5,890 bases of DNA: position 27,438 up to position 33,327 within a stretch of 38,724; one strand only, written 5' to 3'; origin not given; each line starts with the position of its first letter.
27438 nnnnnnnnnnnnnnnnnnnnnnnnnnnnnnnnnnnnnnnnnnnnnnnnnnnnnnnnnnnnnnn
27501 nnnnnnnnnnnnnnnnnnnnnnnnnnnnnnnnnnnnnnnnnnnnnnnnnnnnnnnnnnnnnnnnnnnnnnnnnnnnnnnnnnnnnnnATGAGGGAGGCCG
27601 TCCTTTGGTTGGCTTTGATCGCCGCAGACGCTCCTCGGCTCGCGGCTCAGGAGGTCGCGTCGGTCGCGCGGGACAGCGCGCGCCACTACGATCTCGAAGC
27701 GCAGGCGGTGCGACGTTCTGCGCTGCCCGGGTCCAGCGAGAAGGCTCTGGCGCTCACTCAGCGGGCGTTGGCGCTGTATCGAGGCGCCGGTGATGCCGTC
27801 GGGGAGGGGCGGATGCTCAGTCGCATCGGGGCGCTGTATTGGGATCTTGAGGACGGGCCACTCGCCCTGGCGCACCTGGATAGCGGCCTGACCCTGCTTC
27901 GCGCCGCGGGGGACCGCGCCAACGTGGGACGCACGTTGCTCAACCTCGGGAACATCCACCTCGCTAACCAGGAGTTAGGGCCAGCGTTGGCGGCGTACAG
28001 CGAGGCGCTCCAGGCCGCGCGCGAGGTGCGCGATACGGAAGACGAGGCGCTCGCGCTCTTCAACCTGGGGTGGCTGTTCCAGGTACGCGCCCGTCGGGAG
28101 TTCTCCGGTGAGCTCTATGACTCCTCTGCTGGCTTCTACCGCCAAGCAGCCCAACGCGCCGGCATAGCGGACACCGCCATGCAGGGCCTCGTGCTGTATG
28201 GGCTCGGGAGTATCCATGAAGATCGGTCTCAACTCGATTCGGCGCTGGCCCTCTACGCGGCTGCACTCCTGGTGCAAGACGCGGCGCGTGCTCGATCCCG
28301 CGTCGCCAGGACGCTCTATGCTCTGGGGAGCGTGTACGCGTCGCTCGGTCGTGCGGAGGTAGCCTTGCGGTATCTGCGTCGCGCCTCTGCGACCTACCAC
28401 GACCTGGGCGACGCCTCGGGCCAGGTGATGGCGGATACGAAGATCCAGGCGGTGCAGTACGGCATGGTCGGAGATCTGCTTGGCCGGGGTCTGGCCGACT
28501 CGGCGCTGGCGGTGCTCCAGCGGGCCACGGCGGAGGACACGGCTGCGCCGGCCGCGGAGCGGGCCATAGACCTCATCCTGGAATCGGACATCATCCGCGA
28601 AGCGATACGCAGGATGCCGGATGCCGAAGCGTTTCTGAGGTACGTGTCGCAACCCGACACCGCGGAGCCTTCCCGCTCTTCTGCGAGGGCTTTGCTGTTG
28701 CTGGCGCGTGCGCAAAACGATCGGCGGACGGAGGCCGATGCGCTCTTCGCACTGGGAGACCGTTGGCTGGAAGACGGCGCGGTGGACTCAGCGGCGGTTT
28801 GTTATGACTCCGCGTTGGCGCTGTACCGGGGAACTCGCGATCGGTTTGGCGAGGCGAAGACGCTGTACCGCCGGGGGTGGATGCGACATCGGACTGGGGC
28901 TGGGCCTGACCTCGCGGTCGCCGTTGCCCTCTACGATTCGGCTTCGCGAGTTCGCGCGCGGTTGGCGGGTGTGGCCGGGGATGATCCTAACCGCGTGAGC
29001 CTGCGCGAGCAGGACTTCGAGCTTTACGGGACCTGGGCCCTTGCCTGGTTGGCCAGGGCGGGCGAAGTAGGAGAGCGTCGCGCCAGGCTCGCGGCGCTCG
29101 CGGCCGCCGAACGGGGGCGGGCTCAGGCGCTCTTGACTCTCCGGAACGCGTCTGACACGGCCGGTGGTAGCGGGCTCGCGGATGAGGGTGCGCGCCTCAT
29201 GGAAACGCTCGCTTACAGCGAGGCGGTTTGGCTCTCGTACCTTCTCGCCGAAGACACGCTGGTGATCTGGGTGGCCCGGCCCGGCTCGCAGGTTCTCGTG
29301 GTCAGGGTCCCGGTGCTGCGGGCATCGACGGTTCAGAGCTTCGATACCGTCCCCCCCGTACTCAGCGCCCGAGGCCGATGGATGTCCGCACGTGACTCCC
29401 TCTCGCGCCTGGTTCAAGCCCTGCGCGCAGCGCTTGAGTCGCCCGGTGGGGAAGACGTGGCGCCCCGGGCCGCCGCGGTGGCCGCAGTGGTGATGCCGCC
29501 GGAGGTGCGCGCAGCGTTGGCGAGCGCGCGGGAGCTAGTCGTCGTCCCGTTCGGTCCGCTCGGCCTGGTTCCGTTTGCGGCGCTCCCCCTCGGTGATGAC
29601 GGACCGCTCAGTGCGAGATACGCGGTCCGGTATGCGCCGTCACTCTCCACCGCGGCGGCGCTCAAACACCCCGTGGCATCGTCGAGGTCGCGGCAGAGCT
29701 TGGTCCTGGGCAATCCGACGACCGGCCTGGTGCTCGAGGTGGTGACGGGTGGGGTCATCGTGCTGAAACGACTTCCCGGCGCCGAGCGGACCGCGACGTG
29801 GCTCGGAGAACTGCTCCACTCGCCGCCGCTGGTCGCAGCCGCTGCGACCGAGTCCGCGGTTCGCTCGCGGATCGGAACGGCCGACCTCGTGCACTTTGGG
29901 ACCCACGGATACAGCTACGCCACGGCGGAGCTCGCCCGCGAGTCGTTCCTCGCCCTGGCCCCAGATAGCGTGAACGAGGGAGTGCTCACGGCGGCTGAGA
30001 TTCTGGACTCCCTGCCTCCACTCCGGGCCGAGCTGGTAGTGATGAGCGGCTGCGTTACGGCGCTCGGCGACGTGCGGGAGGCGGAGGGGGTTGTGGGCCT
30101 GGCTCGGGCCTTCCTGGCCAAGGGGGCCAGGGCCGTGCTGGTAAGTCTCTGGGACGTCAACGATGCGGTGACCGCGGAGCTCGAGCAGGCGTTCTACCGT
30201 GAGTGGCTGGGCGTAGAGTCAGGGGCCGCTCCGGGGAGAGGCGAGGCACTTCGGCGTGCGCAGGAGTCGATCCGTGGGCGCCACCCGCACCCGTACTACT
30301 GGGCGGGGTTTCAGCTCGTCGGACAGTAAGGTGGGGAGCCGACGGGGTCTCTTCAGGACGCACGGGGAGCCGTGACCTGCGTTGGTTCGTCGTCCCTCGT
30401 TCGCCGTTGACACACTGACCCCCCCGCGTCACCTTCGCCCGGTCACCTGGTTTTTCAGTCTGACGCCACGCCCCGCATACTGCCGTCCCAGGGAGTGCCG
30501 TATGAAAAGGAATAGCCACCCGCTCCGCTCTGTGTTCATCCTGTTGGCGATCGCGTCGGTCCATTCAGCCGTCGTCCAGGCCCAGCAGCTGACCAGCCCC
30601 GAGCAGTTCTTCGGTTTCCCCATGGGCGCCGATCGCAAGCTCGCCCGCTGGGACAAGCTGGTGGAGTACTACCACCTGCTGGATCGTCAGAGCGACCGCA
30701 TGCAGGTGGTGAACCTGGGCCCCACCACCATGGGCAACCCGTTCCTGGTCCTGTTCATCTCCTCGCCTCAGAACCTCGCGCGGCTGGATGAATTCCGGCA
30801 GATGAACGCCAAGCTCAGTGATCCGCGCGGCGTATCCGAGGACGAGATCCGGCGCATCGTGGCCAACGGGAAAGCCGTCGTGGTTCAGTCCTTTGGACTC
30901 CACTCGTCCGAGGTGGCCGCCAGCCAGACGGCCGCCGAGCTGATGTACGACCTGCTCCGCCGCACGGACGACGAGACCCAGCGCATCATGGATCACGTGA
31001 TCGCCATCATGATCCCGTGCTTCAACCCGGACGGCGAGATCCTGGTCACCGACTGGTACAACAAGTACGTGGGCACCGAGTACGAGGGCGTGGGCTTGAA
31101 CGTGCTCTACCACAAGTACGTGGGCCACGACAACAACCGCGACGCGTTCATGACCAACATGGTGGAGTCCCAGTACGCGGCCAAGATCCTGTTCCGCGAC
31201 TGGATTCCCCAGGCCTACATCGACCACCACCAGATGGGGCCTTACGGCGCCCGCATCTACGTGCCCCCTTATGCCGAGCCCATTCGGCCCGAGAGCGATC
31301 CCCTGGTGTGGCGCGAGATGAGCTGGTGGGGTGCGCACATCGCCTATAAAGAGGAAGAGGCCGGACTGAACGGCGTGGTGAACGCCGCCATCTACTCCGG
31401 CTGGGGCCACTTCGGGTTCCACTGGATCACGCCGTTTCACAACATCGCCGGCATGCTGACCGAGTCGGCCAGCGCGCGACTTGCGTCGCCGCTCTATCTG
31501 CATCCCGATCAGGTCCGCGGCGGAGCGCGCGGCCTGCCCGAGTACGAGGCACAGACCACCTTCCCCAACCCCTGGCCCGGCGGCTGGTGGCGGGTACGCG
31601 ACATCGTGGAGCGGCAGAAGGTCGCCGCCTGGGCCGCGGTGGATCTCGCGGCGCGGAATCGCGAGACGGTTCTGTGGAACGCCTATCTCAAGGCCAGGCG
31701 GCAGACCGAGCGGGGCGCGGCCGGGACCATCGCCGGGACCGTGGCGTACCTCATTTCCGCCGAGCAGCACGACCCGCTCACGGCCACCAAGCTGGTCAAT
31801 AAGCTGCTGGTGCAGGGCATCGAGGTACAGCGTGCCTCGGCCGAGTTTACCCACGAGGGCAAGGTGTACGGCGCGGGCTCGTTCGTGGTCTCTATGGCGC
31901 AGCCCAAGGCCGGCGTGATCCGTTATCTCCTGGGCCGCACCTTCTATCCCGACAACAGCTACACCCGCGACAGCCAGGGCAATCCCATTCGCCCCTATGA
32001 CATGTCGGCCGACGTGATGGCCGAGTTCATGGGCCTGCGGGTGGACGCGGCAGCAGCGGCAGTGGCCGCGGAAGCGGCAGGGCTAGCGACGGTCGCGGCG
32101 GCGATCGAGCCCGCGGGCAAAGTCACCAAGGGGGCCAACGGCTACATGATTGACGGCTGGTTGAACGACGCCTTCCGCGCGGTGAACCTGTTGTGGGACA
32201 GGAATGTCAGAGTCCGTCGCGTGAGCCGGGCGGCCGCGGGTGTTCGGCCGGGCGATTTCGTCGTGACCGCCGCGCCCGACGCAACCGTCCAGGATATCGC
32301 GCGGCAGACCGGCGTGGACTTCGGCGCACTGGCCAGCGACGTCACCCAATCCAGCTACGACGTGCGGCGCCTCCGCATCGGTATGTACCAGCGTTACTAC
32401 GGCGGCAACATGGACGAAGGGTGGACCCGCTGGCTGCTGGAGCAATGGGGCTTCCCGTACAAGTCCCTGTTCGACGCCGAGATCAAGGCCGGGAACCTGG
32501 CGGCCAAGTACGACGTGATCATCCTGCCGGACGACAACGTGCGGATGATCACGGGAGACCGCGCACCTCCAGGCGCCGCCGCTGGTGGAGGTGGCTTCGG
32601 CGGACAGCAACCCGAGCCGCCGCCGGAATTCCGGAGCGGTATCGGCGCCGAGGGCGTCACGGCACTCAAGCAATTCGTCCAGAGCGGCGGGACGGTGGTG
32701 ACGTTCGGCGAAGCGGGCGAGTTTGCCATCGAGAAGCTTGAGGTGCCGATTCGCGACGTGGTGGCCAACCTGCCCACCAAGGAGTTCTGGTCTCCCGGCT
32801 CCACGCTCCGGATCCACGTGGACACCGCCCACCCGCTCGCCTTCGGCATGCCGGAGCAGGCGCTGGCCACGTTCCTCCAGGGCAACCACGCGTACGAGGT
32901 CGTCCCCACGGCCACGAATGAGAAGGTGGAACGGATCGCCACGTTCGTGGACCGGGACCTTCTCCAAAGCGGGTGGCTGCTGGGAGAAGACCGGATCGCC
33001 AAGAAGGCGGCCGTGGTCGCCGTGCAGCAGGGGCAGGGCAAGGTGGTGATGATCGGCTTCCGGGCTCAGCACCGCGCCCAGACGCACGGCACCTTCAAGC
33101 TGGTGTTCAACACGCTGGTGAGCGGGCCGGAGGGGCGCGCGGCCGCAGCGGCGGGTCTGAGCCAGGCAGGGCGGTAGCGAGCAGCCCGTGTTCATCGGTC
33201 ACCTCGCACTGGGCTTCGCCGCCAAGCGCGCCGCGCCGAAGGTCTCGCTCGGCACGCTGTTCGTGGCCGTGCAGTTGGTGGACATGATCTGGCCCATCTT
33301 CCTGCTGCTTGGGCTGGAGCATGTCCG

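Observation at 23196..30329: Five-gene same-strand cluster: 4-TM protein, polytopic patatin lipase, secreted protein, membrane protein, secreted TPR-CHAT protease - candidate undescribed envelope conflict or cell-death module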

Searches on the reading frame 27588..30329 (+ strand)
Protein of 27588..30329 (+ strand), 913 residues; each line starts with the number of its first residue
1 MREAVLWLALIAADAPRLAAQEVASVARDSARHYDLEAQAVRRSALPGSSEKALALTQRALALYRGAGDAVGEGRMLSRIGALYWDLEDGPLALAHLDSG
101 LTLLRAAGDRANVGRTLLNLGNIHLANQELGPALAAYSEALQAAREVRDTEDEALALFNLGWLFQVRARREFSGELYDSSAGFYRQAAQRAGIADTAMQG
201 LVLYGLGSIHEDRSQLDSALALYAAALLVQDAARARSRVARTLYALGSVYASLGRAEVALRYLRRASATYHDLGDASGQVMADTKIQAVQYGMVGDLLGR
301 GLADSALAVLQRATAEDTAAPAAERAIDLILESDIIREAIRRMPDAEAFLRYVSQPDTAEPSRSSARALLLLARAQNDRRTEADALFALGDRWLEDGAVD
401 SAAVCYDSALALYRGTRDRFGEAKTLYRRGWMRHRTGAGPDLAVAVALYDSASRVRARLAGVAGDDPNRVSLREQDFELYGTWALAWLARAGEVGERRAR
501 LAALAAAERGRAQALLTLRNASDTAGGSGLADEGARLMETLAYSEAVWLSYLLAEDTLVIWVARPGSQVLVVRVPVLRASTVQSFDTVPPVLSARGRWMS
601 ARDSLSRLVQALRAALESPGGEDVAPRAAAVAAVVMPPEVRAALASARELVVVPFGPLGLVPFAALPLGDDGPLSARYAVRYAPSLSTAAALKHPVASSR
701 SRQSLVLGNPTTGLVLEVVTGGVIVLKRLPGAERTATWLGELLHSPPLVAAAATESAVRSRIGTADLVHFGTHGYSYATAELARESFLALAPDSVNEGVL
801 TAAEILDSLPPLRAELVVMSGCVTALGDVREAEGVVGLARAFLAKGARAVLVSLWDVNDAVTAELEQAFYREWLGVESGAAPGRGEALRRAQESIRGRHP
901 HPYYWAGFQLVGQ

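Call 5: search_protein_families(library=pfam, proteins=[window:27588-30329:+], max_evalue=0.01)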
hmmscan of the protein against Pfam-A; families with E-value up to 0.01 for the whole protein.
window:27588-30329:+ (913 aa): 6 families
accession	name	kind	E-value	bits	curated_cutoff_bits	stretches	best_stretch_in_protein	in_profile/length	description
PF12770.12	CHAT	-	6.7e-61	206.7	24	1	628-913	4-289/289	CHAT domain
PF13424.12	TPR_12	-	8.5e-16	58.4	30.1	3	202-269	5-74/77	Tetratricopeptide repeat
PF07719.23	TPR_2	-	4e-08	33.2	27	0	240-266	1-27/34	Tetratricopeptide repeat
PF00515.34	TPR_1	-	5.8e-08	32.7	27.8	0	116-142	3-29/34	Tetratricopeptide repeat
PF13181.12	TPR_8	-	7.9e-06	26.1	25.7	0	240-266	1-27/34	Tetratricopeptide repeat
PF13176.12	TPR_7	-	0.0077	16.7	27.9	1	242-276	1-35/36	Tetratricopeptide repeat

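Call 6: search_protein_families(library=padloc, proteins=[window:27588-30329:+], max_evalue=0.01)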
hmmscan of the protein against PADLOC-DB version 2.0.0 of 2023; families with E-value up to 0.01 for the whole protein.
window:27588-30329:+ (913 aa): 1 family
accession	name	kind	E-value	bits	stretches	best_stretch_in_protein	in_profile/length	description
PDLC01169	TPR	-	1.5e-11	42.2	2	98-176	133-210/252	TPR repeats containing protein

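Call 7: search_protein_families(library=ncbifam, proteins=[window:27588-30329:+], max_evalue=0.01)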
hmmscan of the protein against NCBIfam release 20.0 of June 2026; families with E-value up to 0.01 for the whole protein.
window:27588-30329:+ (913 aa): 6 families
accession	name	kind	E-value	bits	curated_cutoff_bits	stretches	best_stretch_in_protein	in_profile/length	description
NF041717.1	HaaA_phane_TPR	equivalog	7e-14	50.9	1125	2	53-297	571-808/882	cyclophane-containing RiPP biosynthesis TPR protein HaaT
NF053520.1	HK_Porph_FimS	equivalog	5.4e-10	38.2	600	1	51-178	141-268/618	sensor histidine kinase FimS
NF002725.1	PRK02603.1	equivalog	3.7e-06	27.1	143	0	98-188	59-147/173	photosystem I assembly protein Ycf3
NF047371.1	FlcA_CTERM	equivalog_domain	4.5e-06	25.4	300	1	138-270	333-462/646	periplasmic flagellar collar protein FlcA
NF052312.1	T9SS_PorW_SprE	equivalog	0.0022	16.7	250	0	119-187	295-361/716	type IX secretion system periplasmic lipoprotein PorW/SprE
NF041237.1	CAS_csx29_CRASP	exception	0.0067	15.3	300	0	796-865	549-620/670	type III-E CRISPR-associated TPR-CHAT protein Csx29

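Call 14: find_homologous_proteins(query=window:27588-30329:+)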
Query window:27588-30329:+ (913 aa): 195 proteins with E <= 0.001 among 8000 candidates; the best 120 are listed.
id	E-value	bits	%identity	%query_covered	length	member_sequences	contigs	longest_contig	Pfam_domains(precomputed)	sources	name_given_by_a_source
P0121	0.0e+0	1927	100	100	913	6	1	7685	PF00515.35,PF13424.13,PF12770.13,PF13181.13,PF07719.24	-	-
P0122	3.6e-101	358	37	81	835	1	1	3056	PF00515.35,PF13424.13,PF13176.13,PF12770.13,PF13181.13,PF07719.24,PF13374.13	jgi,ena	-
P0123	2.0e-83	299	35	77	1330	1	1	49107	PF17874.8,PF00515.35,PF13424.13,PF13428.13,PF12770.13,PF13181.13,PF07719.24,PF13174.13,PF13374.13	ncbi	-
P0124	4.2e-80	289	43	49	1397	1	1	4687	PF13414.13,PF17874.8,PF00515.35,PF13424.13,PF13176.13,PF14938.13,PF12770.13,PF13181.13,PF07719.24,PF13374.13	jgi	-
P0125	5.3e-64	235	31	42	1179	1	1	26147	PF13414.13,PF13176.13,PF24885.2,PF18768.8,PF13428.13,PF12770.13,PF13374.13,PF17874.8,PF00515.35,PF13424.13,PF21033.5,PF14938.13,PF13432.13,PF13181.13,PF07719.24,PF13174.13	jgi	jgi:tetratricopeptide (TPR) repeat protein/CHAT domain-containing protein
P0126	4.6e-50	189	25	95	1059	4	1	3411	PF10602.16,PF16068.11,PF13414.13,PF13374.13,PF07721.21,PF00515.35,PF13424.13,PF28559.1,PF14938.13,PF08626.17,PF07719.24,PF13174.13,PF13431.13,PF10579.15,PF13176.13,PF24885.2,PF13428.13,PF12770.13,PF14559.13,PF13371.13,PF17874.8,PF13432.13,PF13181.13,PF12968.14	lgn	-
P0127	4.5e-45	173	27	93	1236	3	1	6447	PF13414.13,PF13176.13,PF24885.2,PF12770.13,PF13374.13,PF17874.8,PF00515.35,PF13424.13,PF14938.13,PF13432.13,PF13181.13,PF07719.24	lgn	-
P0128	3.0e-41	160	28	41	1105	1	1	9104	PF10602.16,PF13431.13,PF13414.13,PF09986.16,PF13176.13,PF24885.2,PF13428.13,PF12770.13,PF13374.13,PF17874.8,PF00515.35,PF13424.13,PF21033.5,PF14938.13,PF13432.13,PF13181.13,PF07719.24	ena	-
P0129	2.2e-38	151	27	43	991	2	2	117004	PF10602.16,PF09986.16,PF13176.13,PF24885.2,PF13428.13,PF12770.13,PF13374.13,PF10345.16,PF17874.8,PF00515.35,PF13424.13,PF21033.5,PF14938.13,PF13432.13,PF13181.13,PF08626.17,PF07719.24,PF13174.13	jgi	-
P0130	2.3e-35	141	34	35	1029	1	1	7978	PF04151.22,PF17874.8,PF00515.35,PF13424.13,PF13176.13,PF21033.5,PF12770.13,PF13181.13,PF07719.24,PF13374.13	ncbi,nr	ncbi:MAG: CHAT domain-containing protein [Bryobacterales bacterium]|nr:CHAT domain-containing protei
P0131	1.5e-34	138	29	93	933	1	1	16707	PF13414.13,PF17874.8,PF00515.35,PF13424.13,PF13176.13,PF14938.13,PF12770.13,PF13181.13,PF07719.24,PF13374.13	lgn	-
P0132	8.5e-33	132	34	29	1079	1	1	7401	PF17874.8,PF00515.35,PF13424.13,PF13176.13,PF14938.13,PF13428.13,PF12770.13,PF13181.13,PF07719.24,PF13374.13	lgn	-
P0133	6.1e-31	126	32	33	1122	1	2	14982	PF13431.13,PF12862.14,PF13414.13,PF13176.13,PF13428.13,PF12770.13,PF13374.13,PF07721.21,PF17874.8,PF00515.35,PF13424.13,PF14938.13,PF13432.13,PF13181.13,PF07719.24,PF13174.13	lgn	-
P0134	6.6e-31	126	31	48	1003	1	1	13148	PF17874.8,PF00515.35,PF13424.13,PF13176.13,PF13432.13,PF12770.13,PF13181.13,PF07719.24,PF13374.13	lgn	-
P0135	5.5e-30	123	27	94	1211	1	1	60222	PF17874.8,PF00515.35,PF13424.13,PF13176.13,PF14938.13,PF12770.13,PF13181.13,PF07719.24,PF13374.13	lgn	-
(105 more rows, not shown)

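Call 15: find_encoding_contigs(protein=P0123, flank=8000, max_places=2)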
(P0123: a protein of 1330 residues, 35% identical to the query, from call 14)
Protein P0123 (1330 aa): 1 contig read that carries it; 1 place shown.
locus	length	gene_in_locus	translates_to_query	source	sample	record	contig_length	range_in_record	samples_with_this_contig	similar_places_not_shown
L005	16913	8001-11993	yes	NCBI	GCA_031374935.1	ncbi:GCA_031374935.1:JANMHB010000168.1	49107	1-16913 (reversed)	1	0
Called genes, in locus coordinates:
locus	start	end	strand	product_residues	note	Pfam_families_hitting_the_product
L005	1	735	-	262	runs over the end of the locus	-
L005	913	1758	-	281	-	-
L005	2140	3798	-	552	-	PF03704:BTAD, PF00069:Pkinase, PF07714:PK_Tyr_Ser-Thr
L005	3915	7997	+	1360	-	PF13174:TPR_6 (faint), PF07721:TPR_4 (faint), PF13428:TPR_14 (faint), PF00515:TPR_1 (faint), PF13374:TPR_10 (faint), PF07719:TPR_2 (faint), PF13424:TPR_12, PF12770:CHAT, +2 more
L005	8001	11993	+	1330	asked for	PF13174:TPR_6 (faint), PF13428:TPR_14 (faint), PF00515:TPR_1 (faint), PF07719:TPR_2 (faint), PF13181:TPR_8 (faint), PF17874:TPR_MalT, PF13424:TPR_12, PF12770:CHAT, +1 more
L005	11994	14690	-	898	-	PF00069:Pkinase, PF07714:PK_Tyr_Ser-Thr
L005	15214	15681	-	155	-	-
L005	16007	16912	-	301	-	?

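Call 16: find_encoding_contigs(protein=P0125, flank=8000, max_places=2)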
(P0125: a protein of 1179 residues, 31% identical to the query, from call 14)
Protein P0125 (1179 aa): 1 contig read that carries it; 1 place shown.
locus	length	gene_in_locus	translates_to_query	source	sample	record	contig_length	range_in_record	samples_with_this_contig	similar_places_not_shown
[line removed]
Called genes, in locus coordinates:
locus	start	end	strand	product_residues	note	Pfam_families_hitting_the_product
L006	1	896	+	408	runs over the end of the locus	PF00079:Serpin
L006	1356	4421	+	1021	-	PF17874:TPR_MalT, PF13424:TPR_12, PF24885:TPR_NPHP3, PF13374:TPR_10, PF13424:TPR_12, PF13374:TPR_10, PF13424:TPR_12, PF24885:TPR_NPHP3, +30 more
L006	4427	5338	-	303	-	-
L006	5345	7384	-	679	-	PF00069:Pkinase, PF01636:APH (faint), PF07714:PK_Tyr_Ser-Thr, PF06293:Kdo (weak), PF00069:Pkinase, PF05226:CHASE2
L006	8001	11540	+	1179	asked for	PF13424:TPR_12 (weak), PF14938:SNAP (weak), PF00515:TPR_1, PF07719:TPR_2 (weak), PF13424:TPR_12, PF13424:TPR_12, PF13424:TPR_12, PF12770:CHAT, +15 more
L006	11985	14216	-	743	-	PF00069:Pkinase, PF07714:PK_Tyr_Ser-Thr, PF24885:TPR_NPHP3, PF13374:TPR_10, PF13424:TPR_12, PF24885:TPR_NPHP3, PF13374:TPR_10, PF13424:TPR_12, +17 more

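Call 17: find_encoding_contigs(protein=P0122, flank=8000, max_places=2)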
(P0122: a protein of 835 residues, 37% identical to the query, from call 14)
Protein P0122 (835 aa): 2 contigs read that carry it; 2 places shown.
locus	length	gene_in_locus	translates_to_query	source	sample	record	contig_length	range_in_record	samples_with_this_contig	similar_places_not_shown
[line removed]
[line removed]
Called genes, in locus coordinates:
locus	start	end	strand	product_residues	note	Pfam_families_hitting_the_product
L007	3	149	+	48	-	?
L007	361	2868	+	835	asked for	PF13374:TPR_10 (faint), PF07719:TPR_2 (faint), PF13176:TPR_7 (faint), PF13424:TPR_12, PF00515:TPR_1 (faint), PF13181:TPR_8 (faint), PF13424:TPR_12, PF12770:CHAT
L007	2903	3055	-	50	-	?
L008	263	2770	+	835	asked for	PF13374:TPR_10 (faint), PF07719:TPR_2 (faint), PF13176:TPR_7 (faint), PF13424:TPR_12, PF00515:TPR_1 (faint), PF13181:TPR_8 (faint), PF13424:TPR_12, PF12770:CHAT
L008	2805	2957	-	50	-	?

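Call 63: search_solved_structures(query=window:27588-30329:+, max_evalue=0.01)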
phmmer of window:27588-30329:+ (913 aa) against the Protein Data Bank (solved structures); distinct sequences matched with E-value up to 0.01: 11.
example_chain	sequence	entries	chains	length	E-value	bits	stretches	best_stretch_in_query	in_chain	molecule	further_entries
6hc2_A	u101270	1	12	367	5.1e-19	71.5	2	94-287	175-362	G-protein-signaling modulator 2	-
3sf4_A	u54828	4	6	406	5.7e-19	71.3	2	94-290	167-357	G-protein-signaling modulator 2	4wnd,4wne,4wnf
4wng_A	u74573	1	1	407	5.7e-19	71.3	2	94-290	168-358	G-protein-signaling modulator 2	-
5a6c_A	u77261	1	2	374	4.6e-17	65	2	94-279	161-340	G-PROTEIN-SIGNALING MODULATOR 2, AFADIN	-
3ro2_A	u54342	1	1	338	9.8e-17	63.9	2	97-274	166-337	G-protein-signaling modulator 2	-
4g2v_A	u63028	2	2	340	9.9e-17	63.9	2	97-274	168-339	G-protein-signaling modulator 2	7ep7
5a7d_B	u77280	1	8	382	4.7e-16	61.6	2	52-164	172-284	PINS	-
4jhr_A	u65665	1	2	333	1.6e-14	56.5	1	97-276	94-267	G-protein-signaling modulator 2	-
4a1s_A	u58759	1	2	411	3.4e-14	55.5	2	52-171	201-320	PARTNER OF INSCUTEABLE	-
3ro3_A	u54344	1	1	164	4e-08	35.4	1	108-274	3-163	G-protein-signaling modulator 2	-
7t7t_A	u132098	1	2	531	0.0017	20.1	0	69-283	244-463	Protein TONSOKU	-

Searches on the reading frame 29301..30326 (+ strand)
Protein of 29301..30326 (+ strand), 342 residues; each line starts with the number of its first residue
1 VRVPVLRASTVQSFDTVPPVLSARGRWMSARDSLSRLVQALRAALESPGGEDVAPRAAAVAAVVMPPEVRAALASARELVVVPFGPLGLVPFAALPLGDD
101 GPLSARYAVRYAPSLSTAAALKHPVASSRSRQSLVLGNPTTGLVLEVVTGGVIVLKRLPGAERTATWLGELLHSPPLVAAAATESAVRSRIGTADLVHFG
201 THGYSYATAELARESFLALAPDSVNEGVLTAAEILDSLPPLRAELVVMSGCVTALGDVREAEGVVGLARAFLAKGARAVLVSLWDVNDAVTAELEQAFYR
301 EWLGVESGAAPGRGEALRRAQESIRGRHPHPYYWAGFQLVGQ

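Call 87: search_solved_structures(query=window:29301-30326:+, max_evalue=10, show_alignments=3)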
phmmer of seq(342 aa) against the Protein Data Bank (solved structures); distinct sequences matched with E-value up to 10: 0.

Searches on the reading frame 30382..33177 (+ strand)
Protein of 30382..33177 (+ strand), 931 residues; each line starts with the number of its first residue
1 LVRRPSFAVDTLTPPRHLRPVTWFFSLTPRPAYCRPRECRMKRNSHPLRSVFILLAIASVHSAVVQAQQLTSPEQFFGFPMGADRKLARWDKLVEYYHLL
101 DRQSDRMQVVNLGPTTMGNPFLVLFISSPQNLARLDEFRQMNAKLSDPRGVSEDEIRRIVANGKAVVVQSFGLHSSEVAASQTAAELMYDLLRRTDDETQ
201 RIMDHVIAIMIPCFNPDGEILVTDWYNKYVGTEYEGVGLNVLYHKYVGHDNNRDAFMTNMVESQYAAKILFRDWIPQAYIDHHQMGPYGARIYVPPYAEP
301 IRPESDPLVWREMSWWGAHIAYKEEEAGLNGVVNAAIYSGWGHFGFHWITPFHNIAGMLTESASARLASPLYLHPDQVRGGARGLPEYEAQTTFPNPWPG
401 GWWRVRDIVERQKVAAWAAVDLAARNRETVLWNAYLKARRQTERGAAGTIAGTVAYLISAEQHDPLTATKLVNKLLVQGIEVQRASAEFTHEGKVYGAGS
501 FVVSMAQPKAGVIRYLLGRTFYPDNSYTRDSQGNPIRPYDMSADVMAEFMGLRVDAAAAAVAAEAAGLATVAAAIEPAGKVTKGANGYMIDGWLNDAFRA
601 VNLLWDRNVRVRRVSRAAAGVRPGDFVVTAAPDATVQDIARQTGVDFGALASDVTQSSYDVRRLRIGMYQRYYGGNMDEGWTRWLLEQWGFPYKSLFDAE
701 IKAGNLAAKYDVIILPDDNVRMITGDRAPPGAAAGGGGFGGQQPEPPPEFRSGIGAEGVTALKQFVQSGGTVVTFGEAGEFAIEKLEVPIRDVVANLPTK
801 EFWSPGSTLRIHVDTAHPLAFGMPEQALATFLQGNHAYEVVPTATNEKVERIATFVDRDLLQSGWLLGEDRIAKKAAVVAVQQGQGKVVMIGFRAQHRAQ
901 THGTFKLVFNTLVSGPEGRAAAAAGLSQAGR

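Call 5: search_protein_families(library=pfam, proteins=[window:30382-33177:+], max_evalue=0.01)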
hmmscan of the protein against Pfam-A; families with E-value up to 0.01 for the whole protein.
window:30382-33177:+ (931 aa): 2 families
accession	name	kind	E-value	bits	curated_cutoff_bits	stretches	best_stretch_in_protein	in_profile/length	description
PF00246.29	Peptidase_M14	-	2e-13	51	21.6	1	99-241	8-131/286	Zinc carboxypeptidase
PF09825.15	BPL_N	-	0.0041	16.5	24.2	0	825-898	158-222/283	Biotin-protein ligase, N terminal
